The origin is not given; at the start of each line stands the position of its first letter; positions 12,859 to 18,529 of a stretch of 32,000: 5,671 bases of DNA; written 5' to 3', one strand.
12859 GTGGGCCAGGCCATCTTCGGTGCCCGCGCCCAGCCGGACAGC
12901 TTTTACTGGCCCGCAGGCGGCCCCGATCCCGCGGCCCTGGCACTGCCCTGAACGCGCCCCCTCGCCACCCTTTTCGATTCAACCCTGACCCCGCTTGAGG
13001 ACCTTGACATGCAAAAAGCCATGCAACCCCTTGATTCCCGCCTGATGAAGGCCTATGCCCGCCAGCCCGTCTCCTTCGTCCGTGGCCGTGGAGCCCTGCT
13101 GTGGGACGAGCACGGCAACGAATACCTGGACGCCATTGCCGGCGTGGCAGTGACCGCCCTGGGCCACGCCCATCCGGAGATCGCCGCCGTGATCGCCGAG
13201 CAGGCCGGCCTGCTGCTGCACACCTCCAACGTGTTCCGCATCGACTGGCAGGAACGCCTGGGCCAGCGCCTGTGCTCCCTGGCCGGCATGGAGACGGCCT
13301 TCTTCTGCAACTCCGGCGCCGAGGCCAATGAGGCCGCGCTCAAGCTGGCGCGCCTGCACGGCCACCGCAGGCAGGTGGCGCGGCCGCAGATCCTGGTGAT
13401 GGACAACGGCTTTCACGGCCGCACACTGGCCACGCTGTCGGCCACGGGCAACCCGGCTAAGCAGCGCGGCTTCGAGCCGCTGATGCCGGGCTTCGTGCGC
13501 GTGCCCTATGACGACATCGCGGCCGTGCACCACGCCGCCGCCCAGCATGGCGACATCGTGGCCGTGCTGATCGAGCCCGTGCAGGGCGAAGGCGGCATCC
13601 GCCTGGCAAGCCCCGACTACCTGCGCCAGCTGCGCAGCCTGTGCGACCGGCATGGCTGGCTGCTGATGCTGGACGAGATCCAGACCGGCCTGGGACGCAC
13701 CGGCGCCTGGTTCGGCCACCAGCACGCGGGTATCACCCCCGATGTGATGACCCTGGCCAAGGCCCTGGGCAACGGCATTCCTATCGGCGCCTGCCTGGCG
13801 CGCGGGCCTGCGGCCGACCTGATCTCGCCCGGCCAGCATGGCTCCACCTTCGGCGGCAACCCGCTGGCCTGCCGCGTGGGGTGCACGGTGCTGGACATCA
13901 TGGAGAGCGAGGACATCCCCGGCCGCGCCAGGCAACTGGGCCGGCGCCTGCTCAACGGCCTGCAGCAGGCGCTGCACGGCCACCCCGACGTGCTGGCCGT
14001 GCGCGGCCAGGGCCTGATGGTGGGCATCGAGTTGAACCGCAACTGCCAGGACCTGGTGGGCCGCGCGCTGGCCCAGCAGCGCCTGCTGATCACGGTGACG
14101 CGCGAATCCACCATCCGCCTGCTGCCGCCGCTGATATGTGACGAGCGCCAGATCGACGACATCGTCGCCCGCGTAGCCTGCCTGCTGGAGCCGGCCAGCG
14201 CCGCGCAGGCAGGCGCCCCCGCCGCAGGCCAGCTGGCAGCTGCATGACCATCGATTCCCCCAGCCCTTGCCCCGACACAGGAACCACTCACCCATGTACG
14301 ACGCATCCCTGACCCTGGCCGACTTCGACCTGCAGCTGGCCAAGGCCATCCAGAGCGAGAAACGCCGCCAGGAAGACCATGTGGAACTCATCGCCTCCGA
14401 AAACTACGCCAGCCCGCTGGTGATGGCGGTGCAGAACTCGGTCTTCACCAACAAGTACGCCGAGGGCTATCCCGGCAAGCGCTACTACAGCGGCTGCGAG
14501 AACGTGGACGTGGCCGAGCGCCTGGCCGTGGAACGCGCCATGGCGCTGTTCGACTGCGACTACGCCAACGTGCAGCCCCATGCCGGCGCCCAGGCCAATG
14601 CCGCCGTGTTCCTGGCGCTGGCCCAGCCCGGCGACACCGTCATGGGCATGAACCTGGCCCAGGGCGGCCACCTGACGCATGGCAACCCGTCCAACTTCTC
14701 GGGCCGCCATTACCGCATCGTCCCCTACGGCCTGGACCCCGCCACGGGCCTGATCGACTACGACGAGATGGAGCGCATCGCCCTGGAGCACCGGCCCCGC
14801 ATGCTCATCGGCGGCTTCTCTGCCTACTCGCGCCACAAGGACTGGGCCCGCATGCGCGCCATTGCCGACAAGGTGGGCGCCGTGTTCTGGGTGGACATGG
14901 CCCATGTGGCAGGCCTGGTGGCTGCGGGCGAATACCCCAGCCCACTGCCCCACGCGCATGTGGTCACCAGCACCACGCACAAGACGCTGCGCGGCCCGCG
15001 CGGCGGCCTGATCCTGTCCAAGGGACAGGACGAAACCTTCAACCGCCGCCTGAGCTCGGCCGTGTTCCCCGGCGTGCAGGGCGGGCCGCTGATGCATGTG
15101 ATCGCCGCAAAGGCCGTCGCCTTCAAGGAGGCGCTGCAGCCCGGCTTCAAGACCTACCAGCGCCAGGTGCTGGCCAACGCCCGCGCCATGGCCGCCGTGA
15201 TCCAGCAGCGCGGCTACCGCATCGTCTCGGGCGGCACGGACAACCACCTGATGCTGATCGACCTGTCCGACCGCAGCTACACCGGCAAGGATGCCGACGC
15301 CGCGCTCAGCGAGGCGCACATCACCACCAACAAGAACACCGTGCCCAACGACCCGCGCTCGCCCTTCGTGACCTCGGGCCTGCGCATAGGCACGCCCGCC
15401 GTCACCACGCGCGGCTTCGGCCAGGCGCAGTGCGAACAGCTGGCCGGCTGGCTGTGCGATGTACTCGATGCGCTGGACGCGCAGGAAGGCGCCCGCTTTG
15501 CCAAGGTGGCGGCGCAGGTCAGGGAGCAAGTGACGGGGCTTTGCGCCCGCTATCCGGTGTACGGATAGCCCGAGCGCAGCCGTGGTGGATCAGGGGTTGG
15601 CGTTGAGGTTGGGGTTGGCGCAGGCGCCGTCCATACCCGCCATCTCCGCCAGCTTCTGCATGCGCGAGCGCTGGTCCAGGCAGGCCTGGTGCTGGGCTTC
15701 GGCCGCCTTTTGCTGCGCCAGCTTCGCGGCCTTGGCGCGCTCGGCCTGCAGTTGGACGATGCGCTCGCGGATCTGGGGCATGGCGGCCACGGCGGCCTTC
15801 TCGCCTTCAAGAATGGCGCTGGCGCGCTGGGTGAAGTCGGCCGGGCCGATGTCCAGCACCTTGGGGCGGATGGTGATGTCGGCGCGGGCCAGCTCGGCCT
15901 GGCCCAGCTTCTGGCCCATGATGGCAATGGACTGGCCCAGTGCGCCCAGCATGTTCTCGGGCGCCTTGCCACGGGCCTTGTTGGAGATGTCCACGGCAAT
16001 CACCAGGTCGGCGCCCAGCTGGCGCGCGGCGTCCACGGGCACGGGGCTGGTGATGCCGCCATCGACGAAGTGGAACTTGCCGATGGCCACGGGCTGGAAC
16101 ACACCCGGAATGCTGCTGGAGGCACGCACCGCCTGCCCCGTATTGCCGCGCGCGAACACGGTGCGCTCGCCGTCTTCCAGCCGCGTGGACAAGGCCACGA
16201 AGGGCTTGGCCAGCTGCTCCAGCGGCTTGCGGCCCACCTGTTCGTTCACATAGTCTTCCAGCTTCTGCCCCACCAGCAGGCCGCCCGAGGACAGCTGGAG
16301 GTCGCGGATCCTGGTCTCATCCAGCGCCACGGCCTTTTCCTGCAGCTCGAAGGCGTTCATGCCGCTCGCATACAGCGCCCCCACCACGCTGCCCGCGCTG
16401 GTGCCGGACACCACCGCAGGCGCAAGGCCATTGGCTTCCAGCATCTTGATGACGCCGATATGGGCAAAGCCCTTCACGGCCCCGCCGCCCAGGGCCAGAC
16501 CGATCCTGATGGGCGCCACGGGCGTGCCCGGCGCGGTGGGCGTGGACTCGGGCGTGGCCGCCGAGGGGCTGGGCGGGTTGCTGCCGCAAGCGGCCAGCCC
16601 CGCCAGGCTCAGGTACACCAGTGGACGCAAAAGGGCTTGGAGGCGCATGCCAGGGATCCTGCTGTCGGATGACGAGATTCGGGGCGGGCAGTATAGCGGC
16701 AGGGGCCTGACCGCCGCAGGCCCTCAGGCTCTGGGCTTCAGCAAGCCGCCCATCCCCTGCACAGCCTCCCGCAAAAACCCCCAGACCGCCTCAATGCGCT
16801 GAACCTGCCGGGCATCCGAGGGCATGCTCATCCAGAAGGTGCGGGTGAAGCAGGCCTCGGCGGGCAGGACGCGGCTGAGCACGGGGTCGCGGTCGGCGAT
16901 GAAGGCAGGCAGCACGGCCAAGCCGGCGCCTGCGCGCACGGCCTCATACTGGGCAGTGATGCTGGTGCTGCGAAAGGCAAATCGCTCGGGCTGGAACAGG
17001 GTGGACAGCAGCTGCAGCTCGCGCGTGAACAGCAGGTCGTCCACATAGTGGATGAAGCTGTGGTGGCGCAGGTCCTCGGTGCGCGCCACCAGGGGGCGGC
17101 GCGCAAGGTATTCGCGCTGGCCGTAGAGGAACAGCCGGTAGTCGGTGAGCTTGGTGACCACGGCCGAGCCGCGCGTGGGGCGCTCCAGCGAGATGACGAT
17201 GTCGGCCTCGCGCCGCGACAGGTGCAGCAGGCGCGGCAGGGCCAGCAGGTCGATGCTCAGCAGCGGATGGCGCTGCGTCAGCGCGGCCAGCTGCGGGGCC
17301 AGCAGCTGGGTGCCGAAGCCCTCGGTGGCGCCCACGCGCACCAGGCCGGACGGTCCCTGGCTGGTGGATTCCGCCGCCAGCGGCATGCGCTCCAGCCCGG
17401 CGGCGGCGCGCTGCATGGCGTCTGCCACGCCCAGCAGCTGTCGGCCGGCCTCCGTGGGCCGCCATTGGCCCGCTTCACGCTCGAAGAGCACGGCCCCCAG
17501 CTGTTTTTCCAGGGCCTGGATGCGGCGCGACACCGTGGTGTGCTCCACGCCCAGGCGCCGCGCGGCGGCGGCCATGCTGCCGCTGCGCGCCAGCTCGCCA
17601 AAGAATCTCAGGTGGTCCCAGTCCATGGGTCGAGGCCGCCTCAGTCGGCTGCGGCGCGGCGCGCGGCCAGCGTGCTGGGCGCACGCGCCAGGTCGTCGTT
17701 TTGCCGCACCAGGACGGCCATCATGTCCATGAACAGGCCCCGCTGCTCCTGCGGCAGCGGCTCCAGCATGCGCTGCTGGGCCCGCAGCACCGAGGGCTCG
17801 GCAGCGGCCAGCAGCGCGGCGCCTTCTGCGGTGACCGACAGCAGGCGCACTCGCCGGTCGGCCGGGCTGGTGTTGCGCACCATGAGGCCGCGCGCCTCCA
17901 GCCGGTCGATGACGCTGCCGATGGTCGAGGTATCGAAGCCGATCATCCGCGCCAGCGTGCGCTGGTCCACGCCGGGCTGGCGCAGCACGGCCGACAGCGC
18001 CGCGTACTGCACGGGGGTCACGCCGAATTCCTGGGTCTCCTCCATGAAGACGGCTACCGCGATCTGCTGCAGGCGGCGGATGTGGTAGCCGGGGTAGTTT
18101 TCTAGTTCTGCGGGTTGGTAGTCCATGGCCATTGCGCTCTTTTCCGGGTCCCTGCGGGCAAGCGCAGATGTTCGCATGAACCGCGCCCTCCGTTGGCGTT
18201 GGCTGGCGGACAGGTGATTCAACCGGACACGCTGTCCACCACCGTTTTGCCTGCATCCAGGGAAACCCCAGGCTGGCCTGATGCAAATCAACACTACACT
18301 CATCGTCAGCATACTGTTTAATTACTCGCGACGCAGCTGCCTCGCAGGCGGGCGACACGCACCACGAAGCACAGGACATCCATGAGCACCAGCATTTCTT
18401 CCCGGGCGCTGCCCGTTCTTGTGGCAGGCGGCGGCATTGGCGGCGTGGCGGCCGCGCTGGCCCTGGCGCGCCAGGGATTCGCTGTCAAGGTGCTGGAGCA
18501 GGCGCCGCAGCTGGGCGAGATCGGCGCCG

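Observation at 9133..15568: MocR regulator divergent from a benE-yggS-aminotransferase-SHMT operon: four PLP-fold proteins plus a benzoate-family transporter in one unit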

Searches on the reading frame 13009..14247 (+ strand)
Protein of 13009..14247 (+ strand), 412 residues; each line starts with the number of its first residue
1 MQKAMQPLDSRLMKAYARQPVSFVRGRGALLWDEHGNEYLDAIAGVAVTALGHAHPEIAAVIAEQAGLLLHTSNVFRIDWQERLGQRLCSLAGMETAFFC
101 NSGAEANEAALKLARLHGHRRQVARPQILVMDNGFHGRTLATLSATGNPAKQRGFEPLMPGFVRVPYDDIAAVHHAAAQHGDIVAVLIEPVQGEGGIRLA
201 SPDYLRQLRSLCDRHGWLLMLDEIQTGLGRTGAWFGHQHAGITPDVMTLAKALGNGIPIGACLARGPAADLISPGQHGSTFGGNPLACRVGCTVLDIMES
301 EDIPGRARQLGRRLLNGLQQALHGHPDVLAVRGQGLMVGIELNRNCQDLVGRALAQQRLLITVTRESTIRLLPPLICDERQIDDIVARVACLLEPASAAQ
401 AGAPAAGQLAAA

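Call 3: search_protein_families(library=pfam, proteins=[window:13009-14247:+])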
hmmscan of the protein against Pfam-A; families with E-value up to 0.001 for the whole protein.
window:13009-14247:+ (412 aa): 2 families
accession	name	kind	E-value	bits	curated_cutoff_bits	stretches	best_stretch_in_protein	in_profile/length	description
PF00202.27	Aminotran_3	-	3.1e-111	372.4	30.5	1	20-389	10-399/403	Aminotransferase class-III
PF01212.27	Beta_elim_lyase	-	9.4e-05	22.3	27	1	81-222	34-168/288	Beta-eliminating lyase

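Call 4: search_protein_families(library=ncbifam, proteins=[window:13009-14247:+])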
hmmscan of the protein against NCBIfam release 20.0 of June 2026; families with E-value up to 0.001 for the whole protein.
window:13009-14247:+ (412 aa): 69 families (the best 25 are shown)
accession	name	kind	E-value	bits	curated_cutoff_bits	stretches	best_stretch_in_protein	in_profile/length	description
TIGR00707.1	argD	subfamily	1.4e-136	455.3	410.05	1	12-391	2-378/381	acetylornithine/succinylornithine family transaminase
NF002325.0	PRK01278.1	subfamily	4.3e-134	447.1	372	1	10-398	4-391/395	acetylornithine transaminase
NF002874.0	PRK03244.1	equivalog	1.9e-133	445.1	457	1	5-397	11-396/399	acetylornithine transaminase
NF002797.0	PRK02936.1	equivalog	2.4e-115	385.4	496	1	11-395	3-379/385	acetylornithine transaminase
NF003468.0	PRK05093.1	subfamily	5.8e-107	357.9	522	1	7-392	11-398/405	acetylornithine/succinyldiaminopimelate transaminase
TIGR03246.1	arg_catab_astC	subfamily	7.5e-105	351.1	609.95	1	8-390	6-390/397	acetylornithine/succinylornithine family transaminase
NF009047.0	PRK12381.1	subfamily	1.4e-101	340.3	630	1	7-393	9-397/406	bifunctional succinylornithine transaminase/acetylornithine transaminase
NF003273.0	PRK04260.1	equivalog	8.9e-96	320.7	616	1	10-387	2-369/376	acetylornithine transaminase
NF004426.0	PRK05769.1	equivalog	1.5e-94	317.3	552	1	10-384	26-428/441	acetyl ornithine aminotransferase family protein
NF002985.0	PRK03715.1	equivalog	8.9e-94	314.4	568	1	6-394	6-392/395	acetylornithine transaminase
TIGR01885.1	Orn_aminotrans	equivalog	2.4e-93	313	378.4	1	14-386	14-394/402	ornithine--oxo-acid transaminase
NF003397.0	PRK04612.1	equivalog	4.9e-93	312.2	735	1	13-389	16-397/408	acetylornithine transaminase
NF005993.0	PRK08117.1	subfamily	8.8e-90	301.4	574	2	177-386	202-420/433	aspartate aminotransferase family protein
NF053554.1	prodigi_MAP_PigE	equivalog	4.1e-88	296.7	850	1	22-356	403-741/837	prodigiosin MAP biosynthesis aminotransferase PigE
NF042418.1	LysJ_Th_th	equivalog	2e-87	293.6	700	1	15-390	14-382/386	[LysW]-aminoadipate semialdehyde transaminase LysJ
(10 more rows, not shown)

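Call 66: search_solved_structures(query=window:13009-14244:+, max_evalue=1e-60)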
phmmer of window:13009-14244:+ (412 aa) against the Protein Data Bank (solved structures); distinct sequences matched with E-value up to 1e-60: 35.
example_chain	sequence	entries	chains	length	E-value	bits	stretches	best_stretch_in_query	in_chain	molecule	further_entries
2eh6_A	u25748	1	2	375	6e-101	341.4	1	12-387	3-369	Acetylornithine aminotransferase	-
2ord_A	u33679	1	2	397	1.2e-95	324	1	12-388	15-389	Acetylornithine aminotransferase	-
2e54_A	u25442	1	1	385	1.3e-95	323.8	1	12-388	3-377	Acetylornithine aminotransferase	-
7nn1_A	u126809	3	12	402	3.8e-94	319.1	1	10-397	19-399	Acetylornithine aminotransferase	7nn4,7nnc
8ht2_A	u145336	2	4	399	6.8e-92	311.6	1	12-390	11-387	Acetylornithine aminotransferase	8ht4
4adb_A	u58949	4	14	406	5.7e-87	295.4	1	8-391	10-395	SUCCINYLORNITHINE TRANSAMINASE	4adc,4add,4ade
4jev_A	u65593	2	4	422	1.2e-84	287.7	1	9-390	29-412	Acetylornithine/succinyldiaminopimelate aminotransferase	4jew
2pb0_A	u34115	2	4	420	1.4e-84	287.6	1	9-390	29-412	Acetylornithine/succinyldiaminopimelate aminotransferase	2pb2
4jf1_A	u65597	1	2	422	4.4e-84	285.9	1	9-390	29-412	Acetylornithine/succinyldiaminopimelate aminotransferase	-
4jex_A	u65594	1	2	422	5.4e-84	285.6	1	19-390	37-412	Acetylornithine/succinyldiaminopimelate aminotransferase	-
4jez_A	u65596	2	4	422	8.5e-84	285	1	9-390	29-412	Acetylornithine/succinyldiaminopimelate aminotransferase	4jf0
4jey_A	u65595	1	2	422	8.6e-84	285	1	9-390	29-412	Acetylornithine/succinyldiaminopimelate aminotransferase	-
6w7x_A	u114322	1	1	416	6.8e-83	282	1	13-390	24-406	Acetylornithine aminotransferase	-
1vef_A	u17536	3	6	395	5.4e-82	279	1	15-393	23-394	Acetylornithine/acetyl-lysine aminotransferase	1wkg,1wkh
5viu_A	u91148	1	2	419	1.3e-80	274.4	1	16-387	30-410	Acetylornithine aminotransferase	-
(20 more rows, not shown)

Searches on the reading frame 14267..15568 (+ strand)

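Call 3: search_protein_families(library=pfam, proteins=[window:14267-15568:+])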
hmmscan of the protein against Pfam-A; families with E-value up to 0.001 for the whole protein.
window:14267-15568:+ (433 aa): 1 family
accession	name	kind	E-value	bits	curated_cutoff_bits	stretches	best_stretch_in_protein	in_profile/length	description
PF00464.25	SHMT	-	7.6e-166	552.1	27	1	17-395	1-398/399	Serine hydroxymethyltransferase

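Call 4: search_protein_families(library=ncbifam, proteins=[window:14267-15568:+])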
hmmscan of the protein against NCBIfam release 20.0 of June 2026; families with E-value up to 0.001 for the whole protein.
window:14267-15568:+ (433 aa): 5 families
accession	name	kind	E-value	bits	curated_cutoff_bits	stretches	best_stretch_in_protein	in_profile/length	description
NF000586.1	PRK00011.1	subfamily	1.6e-189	629.9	335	1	23-432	3-404/404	serine hydroxymethyltransferase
NF010094.0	PRK13580.1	equivalog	1.5e-140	469.2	735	2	124-423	170-478/496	glycine hydroxymethyltransferase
TIGR04506.1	F_threo_transal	equivalog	9.1e-34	117.2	650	1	25-411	7-390/609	fluorothreonine transaldolase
NF005394.0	PRK06939.1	equivalog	0.0004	19.2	460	0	191-346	191-345/397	glycine C-acetyltransferase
TIGR04427.1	PLP_DesI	equivalog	0.00069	18.8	650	1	154-263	117-222/390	dTDP-4-dehydro-6-deoxyglucose aminotransferase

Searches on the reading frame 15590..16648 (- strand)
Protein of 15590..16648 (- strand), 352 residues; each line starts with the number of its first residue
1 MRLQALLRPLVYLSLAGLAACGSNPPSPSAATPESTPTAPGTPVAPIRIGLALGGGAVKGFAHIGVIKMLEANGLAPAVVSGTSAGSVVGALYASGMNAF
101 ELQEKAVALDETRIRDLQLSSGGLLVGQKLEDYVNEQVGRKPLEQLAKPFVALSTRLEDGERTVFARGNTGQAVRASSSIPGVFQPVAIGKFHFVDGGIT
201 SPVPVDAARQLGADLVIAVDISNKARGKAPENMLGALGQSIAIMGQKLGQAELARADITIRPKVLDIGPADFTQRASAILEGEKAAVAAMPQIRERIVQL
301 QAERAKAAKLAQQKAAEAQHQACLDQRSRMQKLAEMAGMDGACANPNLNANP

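Call 3: search_protein_families(library=pfam, proteins=[window:15590-16648:-])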
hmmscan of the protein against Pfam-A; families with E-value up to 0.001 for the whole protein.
window:15590-16648:- (352 aa): 1 family
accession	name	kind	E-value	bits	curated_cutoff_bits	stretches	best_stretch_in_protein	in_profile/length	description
PF01734.28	Patatin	-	6.1e-32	111.8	27.7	1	51-208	1-190/191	Patatin-like phospholipase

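Call 4: search_protein_families(library=ncbifam, proteins=[window:15590-16648:-])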
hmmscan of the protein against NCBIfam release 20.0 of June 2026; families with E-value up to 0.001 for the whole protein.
window:15590-16648:- (352 aa): 3 families
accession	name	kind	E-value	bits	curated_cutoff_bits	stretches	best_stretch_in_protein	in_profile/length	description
NF007623.0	PRK10279.1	equivalog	4.6e-43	147.5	272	1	47-226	4-185/301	patatin-like phospholipase RssA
NF043045.1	T4SS_VpdC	equivalog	2.2e-11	42.6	1000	1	53-116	310-373/880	Dot/Icm T4SS effector VpdC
NF053870.1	DS2_1_antiphage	equivalog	7.1e-05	22.3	400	1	51-105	3-62/299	anti-phage phospholipase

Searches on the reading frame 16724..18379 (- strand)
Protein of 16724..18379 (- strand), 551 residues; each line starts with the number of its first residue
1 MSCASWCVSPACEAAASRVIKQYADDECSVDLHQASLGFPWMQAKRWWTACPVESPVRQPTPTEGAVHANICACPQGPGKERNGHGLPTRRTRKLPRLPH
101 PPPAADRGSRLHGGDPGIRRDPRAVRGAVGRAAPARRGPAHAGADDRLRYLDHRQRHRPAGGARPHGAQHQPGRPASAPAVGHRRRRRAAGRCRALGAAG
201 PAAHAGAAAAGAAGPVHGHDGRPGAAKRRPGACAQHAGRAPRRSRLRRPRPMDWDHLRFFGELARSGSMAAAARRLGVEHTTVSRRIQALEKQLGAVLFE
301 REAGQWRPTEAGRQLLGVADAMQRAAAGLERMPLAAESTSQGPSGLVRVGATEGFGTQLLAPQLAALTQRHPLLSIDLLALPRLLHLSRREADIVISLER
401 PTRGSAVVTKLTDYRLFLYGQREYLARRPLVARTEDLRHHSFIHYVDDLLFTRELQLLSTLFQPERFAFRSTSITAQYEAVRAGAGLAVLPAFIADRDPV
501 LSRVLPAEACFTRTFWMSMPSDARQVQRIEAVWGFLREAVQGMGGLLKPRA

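Call 3: search_protein_families(library=pfam, proteins=[window:16724-18379:-])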
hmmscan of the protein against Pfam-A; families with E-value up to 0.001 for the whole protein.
window:16724-18379:- (551 aa): 3 families
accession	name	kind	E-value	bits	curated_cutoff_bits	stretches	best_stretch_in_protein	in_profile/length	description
PF03466.25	LysR_substrate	-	1.7e-30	106.4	28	1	341-540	2-208/209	LysR substrate binding domain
PF00126.33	HTH_1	-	7.9e-20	71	26.6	1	254-313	1-60/60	Bacterial regulatory helix-turn-helix protein, lysR family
PF13542.12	HTH_Tnp_ISL3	-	0.00076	19.3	27.4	0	262-288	22-48/51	Helix-turn-helix domain of transposase family ISL3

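Call 4: search_protein_families(library=ncbifam, proteins=[window:16724-18379:-])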
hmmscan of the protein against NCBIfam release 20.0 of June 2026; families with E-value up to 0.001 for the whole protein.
window:16724-18379:- (551 aa): 49 families (the best 25 are shown)
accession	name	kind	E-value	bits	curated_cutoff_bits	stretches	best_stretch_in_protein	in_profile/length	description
NF008352.0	PRK11139.1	subfamily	3.2e-24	85.5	288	1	256-541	10-293/305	transcriptional regulator GcvA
NF040888.1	trans_reg_YafC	equivalog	1.3e-20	73.4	470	1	255-498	6-247/293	DNA-binding transcriptional regulator YafC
NF007315.1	PRK09801.1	equivalog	3.1e-18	65.8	398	1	257-442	11-193/301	L-tartrate utilization transcriptional activator TtdR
TIGR03418.1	chol_sulf_TF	equivalog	1e-17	64.1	324.8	1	253-445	2-189/291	choline sulfate utilization transcriptional regulator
NF008416.0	PRK11242.1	equivalog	1.1e-17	64.4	277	1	255-519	4-270/300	transcriptional regulator CynR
NF007491.0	PRK10086.1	equivalog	1.4e-16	60.2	316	1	255-444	20-204/313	DNA-binding transcriptional regulator DsdC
TIGR03339.1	phn_lysR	subfamily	2.7e-15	56.4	341.1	1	257-502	2-245/279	aminoethylphosphonate catabolism associated LysR family transcriptional regulator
NF053705.1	TransRegGltCGpos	equivalog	7.8e-15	54.9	350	1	252-525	1-278/300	glutamate biosynthesis transcriptional regulator GltC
NF008239.0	PRK11013.1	equivalog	5.2e-14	52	288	1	254-490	6-243/309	LysR family transcriptional regulator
NF040786.1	LysR_Sec_metab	equivalog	5.6e-14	51.8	250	1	252-379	1-125/298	selenium metabolism-associated LysR family transcriptional regulator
NF047711.1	PutUtilRegPtrR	equivalog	1.4e-13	50.6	400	1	252-380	1-124/283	putrescine utilization regulator PtrR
NF047520.1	trans_act_CidR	equivalog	3.2e-13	49.5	415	1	252-495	1-245/292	cidABC operon transcriptional activator CidR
NF002964.0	PRK03635.1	subfamily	3.2e-13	49.4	197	1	252-329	3-79/297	ArgP/LysG family DNA-binding transcriptional regulator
NF045990.1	TransRegCbbRRhodb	equivalog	4e-13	49.1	450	1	256-410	10-164/304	LysR family regulator CbbR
TIGR03298.1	argP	subfamily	4.3e-13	49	273.55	1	253-329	2-77/292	ArgP/LysG family DNA-binding transcriptional regulator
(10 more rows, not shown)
